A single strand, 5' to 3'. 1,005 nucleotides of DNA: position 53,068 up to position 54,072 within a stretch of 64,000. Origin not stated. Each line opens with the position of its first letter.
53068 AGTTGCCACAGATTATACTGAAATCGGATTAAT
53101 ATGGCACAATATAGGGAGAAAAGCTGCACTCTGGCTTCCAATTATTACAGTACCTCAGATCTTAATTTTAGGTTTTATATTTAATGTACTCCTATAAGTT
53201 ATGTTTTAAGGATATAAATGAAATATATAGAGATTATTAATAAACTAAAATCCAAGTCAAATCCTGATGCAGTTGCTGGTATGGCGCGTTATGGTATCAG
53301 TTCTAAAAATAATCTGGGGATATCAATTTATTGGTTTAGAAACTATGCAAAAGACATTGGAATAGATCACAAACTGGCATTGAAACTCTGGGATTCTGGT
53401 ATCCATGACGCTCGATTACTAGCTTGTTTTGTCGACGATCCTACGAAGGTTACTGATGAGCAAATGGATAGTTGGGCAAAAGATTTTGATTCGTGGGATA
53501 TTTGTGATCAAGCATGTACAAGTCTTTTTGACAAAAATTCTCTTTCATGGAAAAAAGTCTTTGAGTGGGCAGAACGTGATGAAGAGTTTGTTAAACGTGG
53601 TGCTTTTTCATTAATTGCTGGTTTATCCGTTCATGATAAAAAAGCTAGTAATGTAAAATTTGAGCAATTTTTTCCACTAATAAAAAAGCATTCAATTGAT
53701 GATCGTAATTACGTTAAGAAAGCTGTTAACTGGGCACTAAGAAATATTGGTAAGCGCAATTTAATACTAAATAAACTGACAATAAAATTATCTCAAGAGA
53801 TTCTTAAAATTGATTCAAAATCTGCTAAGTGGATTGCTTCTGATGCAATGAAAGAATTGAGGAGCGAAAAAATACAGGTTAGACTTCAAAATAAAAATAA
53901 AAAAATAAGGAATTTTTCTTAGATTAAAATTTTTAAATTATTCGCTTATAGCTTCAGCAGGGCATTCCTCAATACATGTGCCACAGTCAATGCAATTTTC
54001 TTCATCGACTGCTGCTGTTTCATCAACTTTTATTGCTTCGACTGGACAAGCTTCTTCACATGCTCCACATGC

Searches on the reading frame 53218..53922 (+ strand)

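Call 75: search_protein_families(library=pfam, proteins=[window:53218-53922:+], max_evalue=0.0001)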
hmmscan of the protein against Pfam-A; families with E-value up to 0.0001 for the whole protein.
window:53218-53922:+ (234 aa): 1 family
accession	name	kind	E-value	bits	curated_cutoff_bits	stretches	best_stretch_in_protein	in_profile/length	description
PF08713.17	DNA_alkylation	-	5.3e-28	98.6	21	1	6-182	1-187/213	DNA alkylation repair enzyme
